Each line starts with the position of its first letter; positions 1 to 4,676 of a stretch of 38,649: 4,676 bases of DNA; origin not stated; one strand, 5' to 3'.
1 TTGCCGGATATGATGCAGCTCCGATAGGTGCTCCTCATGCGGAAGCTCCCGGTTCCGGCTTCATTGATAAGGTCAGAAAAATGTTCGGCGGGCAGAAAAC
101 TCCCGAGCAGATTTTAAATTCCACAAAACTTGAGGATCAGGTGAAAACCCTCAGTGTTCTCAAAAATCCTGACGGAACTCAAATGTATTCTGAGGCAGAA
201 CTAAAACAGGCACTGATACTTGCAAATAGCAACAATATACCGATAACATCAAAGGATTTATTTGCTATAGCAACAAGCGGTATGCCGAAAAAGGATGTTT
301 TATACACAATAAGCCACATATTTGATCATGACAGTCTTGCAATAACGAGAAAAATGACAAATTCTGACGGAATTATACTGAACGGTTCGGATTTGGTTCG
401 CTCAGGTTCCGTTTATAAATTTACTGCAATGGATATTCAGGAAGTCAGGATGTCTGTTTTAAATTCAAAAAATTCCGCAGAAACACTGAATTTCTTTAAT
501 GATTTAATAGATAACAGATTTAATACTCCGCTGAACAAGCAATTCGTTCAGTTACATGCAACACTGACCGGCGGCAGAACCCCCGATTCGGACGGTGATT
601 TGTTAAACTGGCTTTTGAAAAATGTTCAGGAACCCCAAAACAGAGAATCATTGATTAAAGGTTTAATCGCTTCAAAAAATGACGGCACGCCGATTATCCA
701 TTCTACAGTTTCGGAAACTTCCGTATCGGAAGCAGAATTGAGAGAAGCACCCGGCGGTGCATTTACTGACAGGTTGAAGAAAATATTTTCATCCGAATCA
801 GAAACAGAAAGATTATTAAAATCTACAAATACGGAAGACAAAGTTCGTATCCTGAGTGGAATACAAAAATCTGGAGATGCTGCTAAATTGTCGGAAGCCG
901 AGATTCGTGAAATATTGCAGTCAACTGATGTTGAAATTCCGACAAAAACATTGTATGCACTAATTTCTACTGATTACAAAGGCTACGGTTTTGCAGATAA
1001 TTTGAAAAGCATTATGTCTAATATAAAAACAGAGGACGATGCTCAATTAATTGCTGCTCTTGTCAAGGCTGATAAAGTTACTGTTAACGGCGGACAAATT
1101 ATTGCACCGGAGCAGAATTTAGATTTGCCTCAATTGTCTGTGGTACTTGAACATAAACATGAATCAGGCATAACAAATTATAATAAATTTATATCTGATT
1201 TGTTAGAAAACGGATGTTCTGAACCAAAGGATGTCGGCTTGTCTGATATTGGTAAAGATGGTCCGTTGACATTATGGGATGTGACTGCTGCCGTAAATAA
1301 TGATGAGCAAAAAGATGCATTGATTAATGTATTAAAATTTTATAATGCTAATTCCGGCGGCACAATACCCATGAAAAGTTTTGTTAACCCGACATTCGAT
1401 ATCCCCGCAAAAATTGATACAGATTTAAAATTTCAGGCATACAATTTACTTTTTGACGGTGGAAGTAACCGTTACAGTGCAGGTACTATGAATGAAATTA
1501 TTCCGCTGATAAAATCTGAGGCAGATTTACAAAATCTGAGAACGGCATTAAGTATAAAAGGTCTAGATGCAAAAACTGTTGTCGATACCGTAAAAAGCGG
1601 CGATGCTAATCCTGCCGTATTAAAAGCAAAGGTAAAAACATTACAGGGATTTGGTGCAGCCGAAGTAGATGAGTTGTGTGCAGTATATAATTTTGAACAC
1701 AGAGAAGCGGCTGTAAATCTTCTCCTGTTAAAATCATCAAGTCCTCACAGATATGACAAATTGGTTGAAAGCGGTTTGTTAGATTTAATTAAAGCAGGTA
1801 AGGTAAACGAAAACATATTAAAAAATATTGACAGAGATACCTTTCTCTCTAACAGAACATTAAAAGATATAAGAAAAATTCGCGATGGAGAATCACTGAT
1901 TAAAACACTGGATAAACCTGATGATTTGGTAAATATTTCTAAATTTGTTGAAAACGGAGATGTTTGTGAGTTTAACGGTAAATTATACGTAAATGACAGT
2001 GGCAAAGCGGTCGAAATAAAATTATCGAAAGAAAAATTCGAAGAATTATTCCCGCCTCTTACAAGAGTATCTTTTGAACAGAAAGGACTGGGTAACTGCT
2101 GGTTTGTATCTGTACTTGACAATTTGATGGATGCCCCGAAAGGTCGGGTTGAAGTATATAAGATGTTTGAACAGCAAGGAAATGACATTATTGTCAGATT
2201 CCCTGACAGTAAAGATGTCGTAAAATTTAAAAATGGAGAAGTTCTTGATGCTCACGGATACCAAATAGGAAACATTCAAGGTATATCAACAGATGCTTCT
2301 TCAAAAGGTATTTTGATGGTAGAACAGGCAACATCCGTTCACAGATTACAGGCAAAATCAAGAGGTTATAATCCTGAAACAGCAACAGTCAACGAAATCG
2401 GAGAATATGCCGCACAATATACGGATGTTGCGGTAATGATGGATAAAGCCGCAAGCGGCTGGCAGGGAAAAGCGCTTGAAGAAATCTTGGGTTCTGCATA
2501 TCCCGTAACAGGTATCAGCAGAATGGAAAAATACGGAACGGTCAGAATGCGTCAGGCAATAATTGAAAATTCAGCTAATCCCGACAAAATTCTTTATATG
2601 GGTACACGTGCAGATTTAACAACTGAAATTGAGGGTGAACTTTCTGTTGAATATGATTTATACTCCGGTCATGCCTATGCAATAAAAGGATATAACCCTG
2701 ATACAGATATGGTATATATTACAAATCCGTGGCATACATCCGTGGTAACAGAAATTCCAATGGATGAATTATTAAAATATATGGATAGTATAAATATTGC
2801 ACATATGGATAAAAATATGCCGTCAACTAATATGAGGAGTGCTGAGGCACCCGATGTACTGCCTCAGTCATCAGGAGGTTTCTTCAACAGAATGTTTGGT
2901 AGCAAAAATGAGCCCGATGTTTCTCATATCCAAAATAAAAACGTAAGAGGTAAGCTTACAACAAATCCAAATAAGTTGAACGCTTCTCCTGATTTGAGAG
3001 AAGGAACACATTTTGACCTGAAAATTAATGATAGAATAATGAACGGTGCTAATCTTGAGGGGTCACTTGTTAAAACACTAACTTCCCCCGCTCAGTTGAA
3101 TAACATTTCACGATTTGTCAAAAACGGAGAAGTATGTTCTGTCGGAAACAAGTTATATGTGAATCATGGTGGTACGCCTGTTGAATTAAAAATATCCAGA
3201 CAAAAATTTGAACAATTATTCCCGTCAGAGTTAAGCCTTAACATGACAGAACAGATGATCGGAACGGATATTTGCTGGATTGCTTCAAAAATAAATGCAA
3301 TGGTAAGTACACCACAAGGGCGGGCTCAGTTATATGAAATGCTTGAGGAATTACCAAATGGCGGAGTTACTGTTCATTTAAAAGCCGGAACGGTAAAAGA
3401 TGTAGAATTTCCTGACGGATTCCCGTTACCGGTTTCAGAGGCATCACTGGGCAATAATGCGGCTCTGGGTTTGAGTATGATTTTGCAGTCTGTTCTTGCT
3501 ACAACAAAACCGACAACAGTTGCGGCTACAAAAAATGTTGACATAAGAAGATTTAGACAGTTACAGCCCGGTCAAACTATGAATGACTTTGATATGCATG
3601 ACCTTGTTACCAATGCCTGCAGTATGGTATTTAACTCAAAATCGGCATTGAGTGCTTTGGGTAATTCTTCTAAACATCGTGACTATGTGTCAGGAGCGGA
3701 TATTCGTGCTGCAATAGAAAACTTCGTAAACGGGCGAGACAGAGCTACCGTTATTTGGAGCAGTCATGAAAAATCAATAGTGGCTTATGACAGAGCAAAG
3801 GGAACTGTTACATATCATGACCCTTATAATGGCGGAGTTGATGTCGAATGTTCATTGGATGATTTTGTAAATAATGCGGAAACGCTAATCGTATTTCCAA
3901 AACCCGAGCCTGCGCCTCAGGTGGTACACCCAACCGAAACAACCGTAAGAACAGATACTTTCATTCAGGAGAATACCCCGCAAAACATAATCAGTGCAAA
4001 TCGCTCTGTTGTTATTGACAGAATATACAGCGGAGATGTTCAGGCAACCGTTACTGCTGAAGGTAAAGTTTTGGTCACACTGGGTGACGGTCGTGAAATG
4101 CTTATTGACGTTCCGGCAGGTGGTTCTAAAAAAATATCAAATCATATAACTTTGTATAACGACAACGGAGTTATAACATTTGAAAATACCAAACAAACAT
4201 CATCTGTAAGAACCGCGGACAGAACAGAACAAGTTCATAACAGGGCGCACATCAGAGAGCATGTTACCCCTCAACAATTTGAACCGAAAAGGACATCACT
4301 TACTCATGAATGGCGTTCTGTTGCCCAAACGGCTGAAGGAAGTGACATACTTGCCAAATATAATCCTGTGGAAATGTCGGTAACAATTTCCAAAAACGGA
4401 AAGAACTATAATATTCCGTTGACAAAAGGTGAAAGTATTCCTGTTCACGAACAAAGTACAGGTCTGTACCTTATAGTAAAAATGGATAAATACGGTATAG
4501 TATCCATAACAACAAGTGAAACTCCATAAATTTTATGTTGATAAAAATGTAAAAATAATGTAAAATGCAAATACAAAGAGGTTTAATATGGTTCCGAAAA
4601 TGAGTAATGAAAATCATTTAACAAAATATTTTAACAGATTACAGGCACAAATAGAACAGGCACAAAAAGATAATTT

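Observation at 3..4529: Giant modular protein with two tandem calpain-type protease cores (Cys-His-Asn and Cys-His-Asp)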

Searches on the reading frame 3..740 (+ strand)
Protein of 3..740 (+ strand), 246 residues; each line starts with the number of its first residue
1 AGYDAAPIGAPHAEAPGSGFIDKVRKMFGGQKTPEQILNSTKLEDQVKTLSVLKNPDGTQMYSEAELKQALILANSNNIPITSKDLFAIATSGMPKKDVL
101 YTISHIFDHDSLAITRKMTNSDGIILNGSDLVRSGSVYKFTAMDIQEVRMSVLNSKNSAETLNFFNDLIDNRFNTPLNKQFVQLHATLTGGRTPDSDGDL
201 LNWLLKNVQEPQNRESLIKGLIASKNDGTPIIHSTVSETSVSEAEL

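Call 13: search_protein_families(library=pfam, proteins=[window:3-740:+], max_evalue=10)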
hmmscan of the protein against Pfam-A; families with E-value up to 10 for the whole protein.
window:3-740:+ (246 aa): 0 families

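Call 76: find_related_loci(query=window:3-740:+, collection=metagenome_contigs, flank=10000)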
Query window:3-740:+ (246 aa) in metagenome_contigs; peptide patterns used: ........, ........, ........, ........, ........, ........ (x = any residue, [..] = any of these).
118 stretches matched a pattern, but none encodes a relative of the query by tblastn (E <= 1e-3).

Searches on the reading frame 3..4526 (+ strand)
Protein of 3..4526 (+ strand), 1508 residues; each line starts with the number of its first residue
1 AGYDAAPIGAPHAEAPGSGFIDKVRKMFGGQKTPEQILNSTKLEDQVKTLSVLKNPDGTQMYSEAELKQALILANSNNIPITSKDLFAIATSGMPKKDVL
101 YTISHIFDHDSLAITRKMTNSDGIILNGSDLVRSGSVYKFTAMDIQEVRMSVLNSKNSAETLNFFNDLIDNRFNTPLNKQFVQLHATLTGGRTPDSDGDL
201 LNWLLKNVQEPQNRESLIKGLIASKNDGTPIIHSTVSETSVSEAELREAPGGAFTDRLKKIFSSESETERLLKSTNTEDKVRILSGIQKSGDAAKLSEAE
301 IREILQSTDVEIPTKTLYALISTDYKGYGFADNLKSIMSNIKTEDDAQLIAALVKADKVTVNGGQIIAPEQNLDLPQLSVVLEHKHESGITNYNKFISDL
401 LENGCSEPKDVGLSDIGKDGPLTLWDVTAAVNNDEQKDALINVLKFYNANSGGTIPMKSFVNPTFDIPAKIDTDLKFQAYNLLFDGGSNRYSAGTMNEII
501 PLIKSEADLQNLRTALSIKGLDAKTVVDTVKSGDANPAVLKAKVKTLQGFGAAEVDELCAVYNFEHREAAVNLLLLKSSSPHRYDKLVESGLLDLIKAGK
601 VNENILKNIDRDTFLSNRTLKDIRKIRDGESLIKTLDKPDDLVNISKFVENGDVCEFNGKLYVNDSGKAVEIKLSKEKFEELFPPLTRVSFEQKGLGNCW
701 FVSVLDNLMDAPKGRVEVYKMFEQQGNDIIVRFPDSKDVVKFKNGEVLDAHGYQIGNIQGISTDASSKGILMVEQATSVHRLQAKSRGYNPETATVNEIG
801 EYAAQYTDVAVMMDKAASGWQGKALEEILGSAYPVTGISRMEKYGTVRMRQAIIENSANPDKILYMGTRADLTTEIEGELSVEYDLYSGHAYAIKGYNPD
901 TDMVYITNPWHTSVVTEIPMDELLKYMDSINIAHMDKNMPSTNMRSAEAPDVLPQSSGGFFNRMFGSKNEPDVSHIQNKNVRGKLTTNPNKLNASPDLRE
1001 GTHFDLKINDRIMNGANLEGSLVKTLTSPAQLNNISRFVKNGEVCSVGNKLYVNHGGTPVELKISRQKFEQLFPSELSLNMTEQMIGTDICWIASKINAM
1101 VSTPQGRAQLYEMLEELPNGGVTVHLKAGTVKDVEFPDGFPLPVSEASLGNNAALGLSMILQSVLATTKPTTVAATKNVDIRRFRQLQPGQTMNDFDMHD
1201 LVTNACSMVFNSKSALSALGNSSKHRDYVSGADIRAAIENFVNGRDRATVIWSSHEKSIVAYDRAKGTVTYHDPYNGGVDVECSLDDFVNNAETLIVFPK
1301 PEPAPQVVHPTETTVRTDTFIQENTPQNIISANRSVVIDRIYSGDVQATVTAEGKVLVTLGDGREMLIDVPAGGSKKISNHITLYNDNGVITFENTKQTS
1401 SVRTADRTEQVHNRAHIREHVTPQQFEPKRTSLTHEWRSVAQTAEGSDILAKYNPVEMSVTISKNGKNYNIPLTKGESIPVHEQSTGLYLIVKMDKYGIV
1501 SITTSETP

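Call 4: search_protein_families(library=pfam, proteins=[window:3-4526:+], max_evalue=10)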
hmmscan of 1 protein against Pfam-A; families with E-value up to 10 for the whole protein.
window:3-4526:+ (1508 aa): 5 families
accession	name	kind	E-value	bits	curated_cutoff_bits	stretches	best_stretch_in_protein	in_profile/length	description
PF00648.27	Peptidase_C2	-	0.00096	18.7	23.8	2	863-911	189-243/297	Calpain family cysteine protease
PF01992.21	vATP-synt_AC39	-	0.057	13.2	29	1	468-528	166-220/339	ATP synthase (C/AC39) subunit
PF13529.12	Peptidase_C39_2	-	0.091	13.8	24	1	887-910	120-143/143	Peptidase_C39 like family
PF12825.12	DUF3818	-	0.1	12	25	1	251-359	125-235/338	Domain of unknown function in PX-proteins (DUF3818)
PF04552.19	Sigma54_DBD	-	0.26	11.5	22.8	1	233-316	63-142/160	Sigma-54, DNA binding domain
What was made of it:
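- On Calpain family (MEROPS C2 / Pfam PF00648): Inside the full protein it scores 18.7 bits (call 4).
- Core 1's own Pfam score is marginal: 18.7 bits inside the full protein (call 4).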

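Call 5: search_protein_families(library=ncbifam, proteins=[window:3-4526:+], max_evalue=10)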
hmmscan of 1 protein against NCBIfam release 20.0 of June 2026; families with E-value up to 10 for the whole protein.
window:3-4526:+ (1508 aa): 1 family
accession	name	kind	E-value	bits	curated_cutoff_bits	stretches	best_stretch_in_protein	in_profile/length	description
NF005056.0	PRK06463.1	equivalog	0.035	13.3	339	1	608-669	184-248/255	3-ketoacyl-(acyl-carrier-protein) reductase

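Call 6: search_solved_structures(query=window:3-4526:+, max_evalue=10, show_alignments=3)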
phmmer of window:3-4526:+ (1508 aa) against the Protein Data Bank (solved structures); distinct sequences matched with E-value up to 10: 4.
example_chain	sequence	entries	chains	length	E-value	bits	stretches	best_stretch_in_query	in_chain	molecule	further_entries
6bhx_A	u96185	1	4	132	0.15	12.5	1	971-1053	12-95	Single-stranded DNA-binding protein A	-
6bhw_A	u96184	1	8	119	0.45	10.9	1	974-1053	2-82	Single-stranded DNA-binding protein A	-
2yd4_A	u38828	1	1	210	0.88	9.9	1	1103-1141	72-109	PROTEIN-TYROSINE PHOSPHATASE CRYPALPHA1 ISOFORM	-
4pbv_C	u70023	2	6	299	1.5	9.2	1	1103-1141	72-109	Protein-tyrosine phosphatase CRYPalpha1 isoform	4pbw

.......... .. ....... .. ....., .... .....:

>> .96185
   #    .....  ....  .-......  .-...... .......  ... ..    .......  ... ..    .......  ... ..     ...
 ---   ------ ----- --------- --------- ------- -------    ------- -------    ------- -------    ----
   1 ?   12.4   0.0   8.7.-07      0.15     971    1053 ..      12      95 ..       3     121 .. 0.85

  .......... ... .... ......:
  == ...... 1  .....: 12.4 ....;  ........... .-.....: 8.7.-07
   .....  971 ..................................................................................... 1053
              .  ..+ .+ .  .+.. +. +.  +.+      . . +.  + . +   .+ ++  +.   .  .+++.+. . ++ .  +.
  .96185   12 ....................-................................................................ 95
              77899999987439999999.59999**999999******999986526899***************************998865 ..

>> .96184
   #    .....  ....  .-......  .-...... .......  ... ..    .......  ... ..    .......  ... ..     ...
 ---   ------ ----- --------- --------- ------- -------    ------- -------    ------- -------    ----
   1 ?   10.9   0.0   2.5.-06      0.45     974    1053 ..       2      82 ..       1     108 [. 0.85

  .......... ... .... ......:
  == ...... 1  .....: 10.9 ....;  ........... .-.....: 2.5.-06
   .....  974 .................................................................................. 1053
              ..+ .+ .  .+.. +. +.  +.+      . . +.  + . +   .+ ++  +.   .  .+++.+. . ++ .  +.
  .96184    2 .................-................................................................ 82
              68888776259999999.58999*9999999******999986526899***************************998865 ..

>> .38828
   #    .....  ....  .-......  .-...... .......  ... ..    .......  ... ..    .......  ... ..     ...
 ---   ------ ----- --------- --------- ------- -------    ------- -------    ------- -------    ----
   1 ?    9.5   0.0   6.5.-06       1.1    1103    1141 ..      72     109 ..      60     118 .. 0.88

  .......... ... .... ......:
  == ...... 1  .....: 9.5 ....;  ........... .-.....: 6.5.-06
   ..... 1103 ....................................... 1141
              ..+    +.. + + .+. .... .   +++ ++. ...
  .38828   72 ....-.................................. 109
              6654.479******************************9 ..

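Call 7: find_homologous_proteins(query=window:3-4526:+, max_evalue=0.001)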
Query window:3-4526:+: 8000 candidates shared short words with the query, none scored E <= 0.001.
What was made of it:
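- Tried and rejected: Searching the big protein database with all 1508 aa found nothing: the 8000-candidate list filled up and none scored (call 7).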

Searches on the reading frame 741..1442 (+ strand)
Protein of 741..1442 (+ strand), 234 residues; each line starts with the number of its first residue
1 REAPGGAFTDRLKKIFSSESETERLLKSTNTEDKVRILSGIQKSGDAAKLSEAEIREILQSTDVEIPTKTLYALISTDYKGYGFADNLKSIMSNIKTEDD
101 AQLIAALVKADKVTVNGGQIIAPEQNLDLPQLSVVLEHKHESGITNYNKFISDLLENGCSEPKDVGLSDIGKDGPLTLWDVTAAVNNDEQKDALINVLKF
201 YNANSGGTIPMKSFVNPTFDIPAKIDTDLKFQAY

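Call 13: search_protein_families(library=pfam, proteins=[window:741-1442:+], max_evalue=10)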
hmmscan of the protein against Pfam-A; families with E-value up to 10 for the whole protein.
window:741-1442:+ (234 aa): 2 families
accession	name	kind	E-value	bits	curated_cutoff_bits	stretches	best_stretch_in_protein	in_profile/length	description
PF12825.12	DUF3818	-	0.014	14.9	25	1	8-113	128-235/338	Domain of unknown function in PX-proteins (DUF3818)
PF04552.19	Sigma54_DBD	-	0.14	12.3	22.8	1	11-70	83-142/160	Sigma-54, DNA binding domain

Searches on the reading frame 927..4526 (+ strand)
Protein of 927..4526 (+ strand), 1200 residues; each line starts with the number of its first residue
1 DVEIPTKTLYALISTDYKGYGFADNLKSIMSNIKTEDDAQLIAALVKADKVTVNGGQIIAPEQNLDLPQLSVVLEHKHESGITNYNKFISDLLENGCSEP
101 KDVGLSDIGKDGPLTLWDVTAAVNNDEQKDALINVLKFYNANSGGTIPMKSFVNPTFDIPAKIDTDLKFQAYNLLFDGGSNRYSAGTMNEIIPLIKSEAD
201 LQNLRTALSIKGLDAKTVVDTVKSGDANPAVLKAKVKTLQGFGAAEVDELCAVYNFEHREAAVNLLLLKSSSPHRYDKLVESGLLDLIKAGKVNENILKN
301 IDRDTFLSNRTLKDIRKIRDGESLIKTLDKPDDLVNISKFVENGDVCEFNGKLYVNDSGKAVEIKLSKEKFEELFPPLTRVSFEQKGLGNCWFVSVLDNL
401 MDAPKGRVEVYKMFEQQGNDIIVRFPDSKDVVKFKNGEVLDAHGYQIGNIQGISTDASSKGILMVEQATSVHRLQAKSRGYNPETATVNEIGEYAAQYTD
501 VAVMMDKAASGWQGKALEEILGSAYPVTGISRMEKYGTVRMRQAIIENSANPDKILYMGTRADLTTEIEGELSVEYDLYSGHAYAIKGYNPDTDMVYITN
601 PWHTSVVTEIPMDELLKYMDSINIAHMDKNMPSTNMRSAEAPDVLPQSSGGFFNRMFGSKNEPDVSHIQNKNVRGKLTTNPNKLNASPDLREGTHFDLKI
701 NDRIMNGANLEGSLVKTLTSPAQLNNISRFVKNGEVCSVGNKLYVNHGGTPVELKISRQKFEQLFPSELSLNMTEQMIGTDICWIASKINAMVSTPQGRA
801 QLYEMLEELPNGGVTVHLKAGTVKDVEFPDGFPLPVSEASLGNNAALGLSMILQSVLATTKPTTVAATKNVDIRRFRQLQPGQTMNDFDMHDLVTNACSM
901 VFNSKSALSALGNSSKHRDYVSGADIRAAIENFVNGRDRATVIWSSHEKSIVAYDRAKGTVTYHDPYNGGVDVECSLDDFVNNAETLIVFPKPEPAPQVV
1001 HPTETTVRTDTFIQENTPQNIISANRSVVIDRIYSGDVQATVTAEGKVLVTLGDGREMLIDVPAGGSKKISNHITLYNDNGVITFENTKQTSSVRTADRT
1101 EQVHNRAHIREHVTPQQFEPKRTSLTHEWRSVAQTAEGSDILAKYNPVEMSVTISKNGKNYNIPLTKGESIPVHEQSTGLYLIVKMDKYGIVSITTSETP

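Call 32: search_protein_representatives(protein=window:927-4526:+)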
Query: 1200 residues. Proteins with E-value up to 0.001 (for the whole library): 529; up to 1e-10: 339; up to 1e-30: 129. The best 150 are listed.
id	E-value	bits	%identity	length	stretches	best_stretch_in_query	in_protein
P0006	2.0e-177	608.5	41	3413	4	145-649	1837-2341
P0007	2.7e-157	541.8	41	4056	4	136-627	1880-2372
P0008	1.2e-130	453.6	44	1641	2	120-628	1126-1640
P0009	9.5e-119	414.2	44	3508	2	163-634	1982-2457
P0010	9.1e-112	391.1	45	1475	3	650-1004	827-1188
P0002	5.4e-111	388.5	49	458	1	181-629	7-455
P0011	9.3e-111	387.7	46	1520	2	162-627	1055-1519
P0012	1.4e-108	380.5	38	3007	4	253-636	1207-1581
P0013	1.2e-91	324.5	48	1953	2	264-624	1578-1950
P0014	1.8e-87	310.6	37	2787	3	189-634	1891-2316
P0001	4.5e-86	306.0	52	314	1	324-632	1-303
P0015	1.6e-85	304.1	44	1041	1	247-628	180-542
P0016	7.7e-81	288.6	34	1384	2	270-624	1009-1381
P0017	2.6e-64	233.9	37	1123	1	178-624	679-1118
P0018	7.1e-63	229.1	40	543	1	229-622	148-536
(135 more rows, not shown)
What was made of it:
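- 529 representatives at E<1e-3 and 129 at E<1e-30 (call 32).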
